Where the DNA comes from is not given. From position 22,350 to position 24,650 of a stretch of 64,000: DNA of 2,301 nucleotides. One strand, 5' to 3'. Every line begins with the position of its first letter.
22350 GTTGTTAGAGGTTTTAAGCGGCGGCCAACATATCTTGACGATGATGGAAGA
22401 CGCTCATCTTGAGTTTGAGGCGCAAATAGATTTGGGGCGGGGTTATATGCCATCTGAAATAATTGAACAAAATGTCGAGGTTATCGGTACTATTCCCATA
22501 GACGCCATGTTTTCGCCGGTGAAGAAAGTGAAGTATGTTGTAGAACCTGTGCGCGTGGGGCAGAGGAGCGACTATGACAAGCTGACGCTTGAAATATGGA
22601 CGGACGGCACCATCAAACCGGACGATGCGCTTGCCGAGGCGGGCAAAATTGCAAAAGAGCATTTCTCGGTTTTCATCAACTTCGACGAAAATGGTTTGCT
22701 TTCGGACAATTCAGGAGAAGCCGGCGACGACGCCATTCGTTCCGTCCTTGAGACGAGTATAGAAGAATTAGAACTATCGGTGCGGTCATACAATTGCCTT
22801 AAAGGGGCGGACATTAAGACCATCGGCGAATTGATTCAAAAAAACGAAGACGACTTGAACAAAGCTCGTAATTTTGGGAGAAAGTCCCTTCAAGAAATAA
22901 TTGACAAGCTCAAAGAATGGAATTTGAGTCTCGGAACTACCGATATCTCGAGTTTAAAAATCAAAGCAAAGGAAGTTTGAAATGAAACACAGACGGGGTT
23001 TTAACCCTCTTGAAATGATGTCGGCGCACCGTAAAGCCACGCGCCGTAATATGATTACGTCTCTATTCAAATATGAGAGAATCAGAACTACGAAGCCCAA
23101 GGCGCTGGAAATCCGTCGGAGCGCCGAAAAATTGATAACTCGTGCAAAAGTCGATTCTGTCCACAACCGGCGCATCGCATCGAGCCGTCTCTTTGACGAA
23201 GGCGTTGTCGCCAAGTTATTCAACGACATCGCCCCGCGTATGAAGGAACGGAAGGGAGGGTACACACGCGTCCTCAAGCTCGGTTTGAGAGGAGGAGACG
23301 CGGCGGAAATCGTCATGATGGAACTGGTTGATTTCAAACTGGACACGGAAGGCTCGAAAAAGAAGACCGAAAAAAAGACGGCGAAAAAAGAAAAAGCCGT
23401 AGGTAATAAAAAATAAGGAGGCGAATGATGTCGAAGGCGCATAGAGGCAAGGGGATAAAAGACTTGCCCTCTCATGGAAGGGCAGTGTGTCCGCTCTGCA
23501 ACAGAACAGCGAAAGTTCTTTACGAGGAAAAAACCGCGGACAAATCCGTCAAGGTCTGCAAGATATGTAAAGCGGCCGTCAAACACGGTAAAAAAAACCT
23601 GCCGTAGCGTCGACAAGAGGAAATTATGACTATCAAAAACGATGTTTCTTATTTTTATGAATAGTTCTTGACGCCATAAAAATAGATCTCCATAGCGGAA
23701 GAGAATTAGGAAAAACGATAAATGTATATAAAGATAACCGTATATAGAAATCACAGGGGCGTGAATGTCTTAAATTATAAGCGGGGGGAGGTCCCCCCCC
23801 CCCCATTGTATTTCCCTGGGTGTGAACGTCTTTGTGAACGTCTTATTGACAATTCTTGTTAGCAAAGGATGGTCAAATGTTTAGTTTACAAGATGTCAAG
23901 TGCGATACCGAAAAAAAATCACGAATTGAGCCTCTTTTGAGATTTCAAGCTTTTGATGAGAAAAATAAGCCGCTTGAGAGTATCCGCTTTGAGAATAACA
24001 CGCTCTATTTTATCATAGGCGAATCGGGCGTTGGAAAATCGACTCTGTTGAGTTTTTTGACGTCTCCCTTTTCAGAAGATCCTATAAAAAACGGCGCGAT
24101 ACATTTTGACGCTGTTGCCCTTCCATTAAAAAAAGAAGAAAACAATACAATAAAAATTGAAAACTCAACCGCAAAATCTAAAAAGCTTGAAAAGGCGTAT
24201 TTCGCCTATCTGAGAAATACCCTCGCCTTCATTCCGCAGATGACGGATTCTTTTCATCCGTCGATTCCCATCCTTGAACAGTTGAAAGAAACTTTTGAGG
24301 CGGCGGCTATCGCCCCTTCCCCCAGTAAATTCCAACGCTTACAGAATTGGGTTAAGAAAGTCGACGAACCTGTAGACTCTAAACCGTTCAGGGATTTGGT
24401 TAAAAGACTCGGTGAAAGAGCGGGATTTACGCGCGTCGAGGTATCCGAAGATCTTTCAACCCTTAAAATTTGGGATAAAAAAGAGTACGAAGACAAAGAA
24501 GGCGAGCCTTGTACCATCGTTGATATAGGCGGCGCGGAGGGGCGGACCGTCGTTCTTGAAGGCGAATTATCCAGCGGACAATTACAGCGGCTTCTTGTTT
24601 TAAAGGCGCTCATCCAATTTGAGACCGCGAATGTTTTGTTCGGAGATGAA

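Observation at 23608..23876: G6-N4-C12 homopolymer hairpin bracketed by three copies of a 12-mer, immediately upstream of the operon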

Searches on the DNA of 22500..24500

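Call 5: search_rna_families(source=window, start=22500, end=24500, threshold=evalue, max_evalue=1)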
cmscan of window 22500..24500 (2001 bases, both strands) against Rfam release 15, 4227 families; matches with E-value up to 1: 0.
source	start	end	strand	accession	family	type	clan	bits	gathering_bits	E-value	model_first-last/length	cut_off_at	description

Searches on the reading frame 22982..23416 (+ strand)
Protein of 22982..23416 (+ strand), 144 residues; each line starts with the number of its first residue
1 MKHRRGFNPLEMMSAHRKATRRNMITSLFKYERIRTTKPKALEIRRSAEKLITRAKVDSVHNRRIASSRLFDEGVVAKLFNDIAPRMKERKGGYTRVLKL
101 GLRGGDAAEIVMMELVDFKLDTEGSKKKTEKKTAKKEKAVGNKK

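Call 30: find_encoding_contigs(protein=window:22982-23416:+, flank=3000, max_places=10)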
Protein window:22982-23416:+ (144 aa): 1 contig read that carries it; 1 place shown.
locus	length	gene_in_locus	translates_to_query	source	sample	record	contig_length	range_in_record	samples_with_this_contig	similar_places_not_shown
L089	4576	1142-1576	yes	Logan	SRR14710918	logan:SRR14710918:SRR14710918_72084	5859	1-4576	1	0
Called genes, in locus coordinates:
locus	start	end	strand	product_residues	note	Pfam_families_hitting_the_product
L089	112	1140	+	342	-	PF01193:RNA_pol_L, PF01000:RNA_pol_A_bac, PF03118:RNA_pol_A_CTD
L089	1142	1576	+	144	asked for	PF01196:Ribosomal_L17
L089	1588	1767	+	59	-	PF27208:TP_0214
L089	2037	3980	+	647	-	PF03193:RsgA_GTPase (faint), PF13555:AAA_29 (faint), PF00005:ABC_tran (weak), PF01637:ATPase_2 (faint), PF13173:AAA_14 (faint), PF13191:AAA_16 (faint), PF13401:AAA_22 (faint), PF00005:ABC_tran, +5 more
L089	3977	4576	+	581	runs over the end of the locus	-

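Call 31: find_homologous_proteins(query=window:22982-23416:+, max_evalue=1e-30)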
Query window:22982-23416:+ (144 aa): 4079 proteins with E <= 1e-30 among 4822 candidates; the best 120 are listed.
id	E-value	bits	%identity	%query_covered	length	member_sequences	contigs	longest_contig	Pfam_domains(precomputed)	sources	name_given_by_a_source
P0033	5.6e-84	297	100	100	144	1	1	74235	PF01196.25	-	-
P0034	1.6e-68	247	90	87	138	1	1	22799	PF01196.25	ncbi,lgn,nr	ncbi:MAG: 50S ribosomal protein L17 [Treponema sp.]|nr:50S ribosomal protein L17 [Treponema sp.]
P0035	3.1e-67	243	86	87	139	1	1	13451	PF01196.25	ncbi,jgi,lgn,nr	ncbi:MAG: 50S ribosomal protein L17 [Treponema sp.]|jgi:large subunit ribosomal protein L17|nr:50S r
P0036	4.7e-67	242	88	87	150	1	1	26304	PF01196.25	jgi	jgi:large subunit ribosomal protein L17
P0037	5.7e-67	242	86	87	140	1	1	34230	PF01196.25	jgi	jgi:large subunit ribosomal protein L17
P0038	4.1e-65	236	82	87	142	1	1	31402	PF01196.25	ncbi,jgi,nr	ncbi:MAG: 50S ribosomal protein L17 [Treponema sp.]|jgi:large subunit ribosomal protein L17|nr:50S r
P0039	2.8e-64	233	79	88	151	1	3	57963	PF01196.25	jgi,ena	-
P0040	9.8e-64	231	81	89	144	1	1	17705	PF01196.25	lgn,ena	-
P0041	1.0e-63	231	84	85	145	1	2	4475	PF01196.25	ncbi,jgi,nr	ncbi:MAG: 50S ribosomal protein L17 [Treponema sp.]|jgi:large subunit ribosomal protein L17|nr:50S r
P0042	1.2e-63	231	82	87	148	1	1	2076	PF01196.25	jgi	jgi:large subunit ribosomal protein L17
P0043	1.4e-63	231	86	85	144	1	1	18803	PF01196.25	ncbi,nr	ncbi:MAG: 50S ribosomal protein L17 [Treponema sp.]|nr:50S ribosomal protein L17 [Treponema sp.]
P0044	1.4e-63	231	82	87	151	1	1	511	PF01196.25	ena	-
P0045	2.2e-63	230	84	85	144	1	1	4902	PF01196.25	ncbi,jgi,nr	ncbi:MAG: 50S ribosomal protein L17 [Treponema sp.]|jgi:large subunit ribosomal protein L17|nr:50S r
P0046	2.8e-63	230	81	87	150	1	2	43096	PF01196.25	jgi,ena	-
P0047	6.4e-63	229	74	100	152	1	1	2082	PF01196.25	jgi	-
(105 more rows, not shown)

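Call 32: find_encoding_contigs(protein=P0034, flank=4000, max_places=2)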
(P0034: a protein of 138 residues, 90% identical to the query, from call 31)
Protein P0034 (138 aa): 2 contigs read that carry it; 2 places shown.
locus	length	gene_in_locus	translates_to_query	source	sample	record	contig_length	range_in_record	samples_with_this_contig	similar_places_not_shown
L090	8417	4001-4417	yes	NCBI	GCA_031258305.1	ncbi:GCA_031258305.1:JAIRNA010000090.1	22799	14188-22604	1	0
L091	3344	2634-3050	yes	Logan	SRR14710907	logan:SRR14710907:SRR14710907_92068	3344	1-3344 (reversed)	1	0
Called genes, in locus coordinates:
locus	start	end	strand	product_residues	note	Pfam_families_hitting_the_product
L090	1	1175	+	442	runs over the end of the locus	PF00344:SecY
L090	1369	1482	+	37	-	PF00444:Ribosomal_L36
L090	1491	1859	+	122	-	PF00416:Ribosomal_S13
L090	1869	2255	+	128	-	PF00411:Ribosomal_S11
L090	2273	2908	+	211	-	PF00163:Ribosomal_S4, PF22421:SYY_C-terminal (faint), PF01479:S4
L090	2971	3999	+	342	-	PF01193:RNA_pol_L, PF01000:RNA_pol_A_bac, PF03118:RNA_pol_A_CTD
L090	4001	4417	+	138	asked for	PF01196:Ribosomal_L17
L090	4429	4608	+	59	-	PF27208:TP_0214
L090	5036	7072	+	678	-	PF00580:UvrD-helicase, PF01443:Viral_helicase1 (faint), PF13245:AAA_19, PF13604:AAA_30 (faint), PF13361:UvrD_C, PF13538:UvrD_C_2 (faint)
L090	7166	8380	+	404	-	PF13527:Acetyltransf_9, PF17668:Acetyltransf_17, PF13530:SCP2_2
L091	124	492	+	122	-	PF00416:Ribosomal_S13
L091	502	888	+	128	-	PF00411:Ribosomal_S11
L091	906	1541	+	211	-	PF00163:Ribosomal_S4, PF22421:SYY_C-terminal (faint), PF01479:S4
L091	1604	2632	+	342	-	PF01193:RNA_pol_L, PF01000:RNA_pol_A_bac, PF03118:RNA_pol_A_CTD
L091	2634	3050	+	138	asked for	PF01196:Ribosomal_L17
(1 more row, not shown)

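Call 33: find_encoding_contigs(protein=P0036, flank=4000, max_places=2)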
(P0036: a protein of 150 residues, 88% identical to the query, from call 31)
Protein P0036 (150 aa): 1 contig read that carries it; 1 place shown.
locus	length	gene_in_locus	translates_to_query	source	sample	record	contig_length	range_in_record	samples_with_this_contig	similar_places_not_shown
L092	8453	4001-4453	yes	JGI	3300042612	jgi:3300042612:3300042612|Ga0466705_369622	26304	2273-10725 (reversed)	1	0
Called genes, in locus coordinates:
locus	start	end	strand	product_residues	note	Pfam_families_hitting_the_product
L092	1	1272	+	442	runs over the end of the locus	PF00344:SecY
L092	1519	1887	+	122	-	PF00416:Ribosomal_S13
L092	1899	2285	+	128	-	PF00411:Ribosomal_S11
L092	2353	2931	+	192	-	PF00163:Ribosomal_S4, PF01479:S4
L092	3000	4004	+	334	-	PF01193:RNA_pol_L, PF01000:RNA_pol_A_bac, PF03118:RNA_pol_A_CTD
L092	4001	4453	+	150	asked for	PF01196:Ribosomal_L17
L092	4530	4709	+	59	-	PF27208:TP_0214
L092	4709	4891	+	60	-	-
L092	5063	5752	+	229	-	PF00857:Isochorismatase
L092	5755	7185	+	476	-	PF17767:NAPRTase_N, PF04095:NAPRTase (weak), PF17956:NAPRTase_C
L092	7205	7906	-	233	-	PF01791:DeoC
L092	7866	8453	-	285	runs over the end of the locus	PF00551:Formyl_trans_N, PF02911:Formyl_trans_C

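Call 34: find_encoding_contigs(protein=P0037, flank=4000, max_places=2)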
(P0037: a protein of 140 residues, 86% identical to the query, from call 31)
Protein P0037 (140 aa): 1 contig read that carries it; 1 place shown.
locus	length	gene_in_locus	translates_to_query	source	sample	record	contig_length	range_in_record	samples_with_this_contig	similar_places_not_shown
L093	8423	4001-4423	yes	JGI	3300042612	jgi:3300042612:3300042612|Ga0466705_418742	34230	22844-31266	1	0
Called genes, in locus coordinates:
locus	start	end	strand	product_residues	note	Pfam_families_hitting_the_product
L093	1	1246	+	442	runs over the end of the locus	PF00344:SecY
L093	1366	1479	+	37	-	PF00444:Ribosomal_L36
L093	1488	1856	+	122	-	PF00416:Ribosomal_S13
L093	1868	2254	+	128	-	PF00411:Ribosomal_S11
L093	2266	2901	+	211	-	PF00163:Ribosomal_S4, PF01479:S4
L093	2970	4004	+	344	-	PF01193:RNA_pol_L, PF01000:RNA_pol_A_bac, PF03118:RNA_pol_A_CTD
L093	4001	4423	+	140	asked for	PF01196:Ribosomal_L17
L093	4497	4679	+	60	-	PF27208:TP_0214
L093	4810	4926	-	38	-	-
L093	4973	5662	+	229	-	PF00857:Isochorismatase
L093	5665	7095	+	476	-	PF17767:NAPRTase_N, PF04095:NAPRTase (weak), PF17956:NAPRTase_C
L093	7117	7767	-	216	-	PF01791:DeoC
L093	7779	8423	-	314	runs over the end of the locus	PF00551:Formyl_trans_N, PF02911:Formyl_trans_C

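Call 56: find_encoding_contigs(protein=P0035, flank=2500, max_places=2)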
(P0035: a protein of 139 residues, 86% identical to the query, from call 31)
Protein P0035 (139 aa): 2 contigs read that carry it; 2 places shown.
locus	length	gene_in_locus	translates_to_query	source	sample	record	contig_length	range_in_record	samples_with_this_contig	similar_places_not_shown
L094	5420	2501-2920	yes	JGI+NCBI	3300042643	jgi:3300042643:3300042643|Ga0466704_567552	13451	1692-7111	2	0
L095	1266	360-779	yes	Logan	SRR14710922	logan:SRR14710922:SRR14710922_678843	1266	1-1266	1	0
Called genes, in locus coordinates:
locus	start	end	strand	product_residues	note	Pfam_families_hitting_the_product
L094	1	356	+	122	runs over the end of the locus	PF00416:Ribosomal_S13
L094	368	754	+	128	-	PF00411:Ribosomal_S11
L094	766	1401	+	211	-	PF00163:Ribosomal_S4, PF01479:S4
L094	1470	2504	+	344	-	PF01193:RNA_pol_L, PF01000:RNA_pol_A_bac, PF03118:RNA_pol_A_CTD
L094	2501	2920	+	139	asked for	PF01196:Ribosomal_L17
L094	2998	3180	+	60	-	PF27208:TP_0214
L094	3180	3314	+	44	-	-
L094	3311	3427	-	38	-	-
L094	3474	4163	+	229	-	PF00857:Isochorismatase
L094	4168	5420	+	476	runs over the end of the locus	PF17767:NAPRTase_N, PF04095:NAPRTase (weak), PF17956:NAPRTase_C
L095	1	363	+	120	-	?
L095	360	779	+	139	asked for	PF01196:Ribosomal_L17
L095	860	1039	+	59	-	PF27208:TP_0214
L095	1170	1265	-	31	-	?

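Call 57: find_encoding_contigs(protein=P0043, flank=2500, max_places=2)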
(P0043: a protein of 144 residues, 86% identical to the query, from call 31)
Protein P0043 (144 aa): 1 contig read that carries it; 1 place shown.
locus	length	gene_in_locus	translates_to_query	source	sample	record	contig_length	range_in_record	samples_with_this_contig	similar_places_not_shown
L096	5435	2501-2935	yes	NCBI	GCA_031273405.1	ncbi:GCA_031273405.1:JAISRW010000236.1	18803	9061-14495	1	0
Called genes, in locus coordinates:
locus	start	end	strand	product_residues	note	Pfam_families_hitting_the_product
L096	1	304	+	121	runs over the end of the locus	PF00416:Ribosomal_S13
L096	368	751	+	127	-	PF00411:Ribosomal_S11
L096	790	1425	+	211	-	PF00163:Ribosomal_S4, PF22421:SYY_C-terminal (faint), PF01479:S4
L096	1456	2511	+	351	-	PF01193:RNA_pol_L, PF01000:RNA_pol_A_bac, PF03118:RNA_pol_A_CTD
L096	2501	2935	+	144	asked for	PF01196:Ribosomal_L17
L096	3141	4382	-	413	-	PF07690:MFS_1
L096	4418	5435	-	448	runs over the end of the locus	PF09587:PGA_cap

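Call 58: find_encoding_contigs(protein=P0038, flank=2500, max_places=2)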
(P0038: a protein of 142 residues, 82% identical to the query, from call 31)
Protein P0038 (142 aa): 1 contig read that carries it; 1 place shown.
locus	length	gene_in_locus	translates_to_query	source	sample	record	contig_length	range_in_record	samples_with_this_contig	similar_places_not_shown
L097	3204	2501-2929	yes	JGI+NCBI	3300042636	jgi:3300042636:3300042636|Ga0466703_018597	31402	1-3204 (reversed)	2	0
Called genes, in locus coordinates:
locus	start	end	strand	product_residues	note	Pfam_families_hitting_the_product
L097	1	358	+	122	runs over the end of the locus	PF00416:Ribosomal_S13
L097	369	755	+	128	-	PF00411:Ribosomal_S11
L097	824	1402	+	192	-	PF00163:Ribosomal_S4, PF01479:S4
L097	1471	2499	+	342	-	PF01193:RNA_pol_L, PF01000:RNA_pol_A_bac, PF03118:RNA_pol_A_CTD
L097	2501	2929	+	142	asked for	PF01196:Ribosomal_L17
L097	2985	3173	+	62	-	PF27208:TP_0214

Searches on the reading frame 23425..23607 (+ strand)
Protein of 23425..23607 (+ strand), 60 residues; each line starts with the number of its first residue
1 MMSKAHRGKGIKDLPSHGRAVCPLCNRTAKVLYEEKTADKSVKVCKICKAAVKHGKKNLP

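Call 8: search_protein_families(library=pfam, proteins=[window:23425-23607:+], max_evalue=0.01)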
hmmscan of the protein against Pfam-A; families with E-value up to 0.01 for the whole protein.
window:23425-23607:+ (60 aa): 0 families

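Call 29: find_encoding_contigs(protein=window:23425-23607:+, flank=3000, max_places=10)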
Protein window:23425-23607:+ (60 aa): no gene with exactly this product is on record in the collection.

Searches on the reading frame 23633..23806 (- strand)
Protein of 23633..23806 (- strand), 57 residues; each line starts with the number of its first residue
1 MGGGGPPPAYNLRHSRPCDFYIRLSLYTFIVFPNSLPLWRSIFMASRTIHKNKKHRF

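Call 86: search_protein_representatives(protein=window:23633-23806:-)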
Query: 57 residues. Proteins with E-value up to 0.001 (for the whole library): 2; up to 1e-10: 0; up to 1e-30: 0. The best 2 are listed.
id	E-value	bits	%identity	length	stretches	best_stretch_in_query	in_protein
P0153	5.0e-07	45.6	35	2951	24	26-51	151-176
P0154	8.7e-07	44.8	59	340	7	8-28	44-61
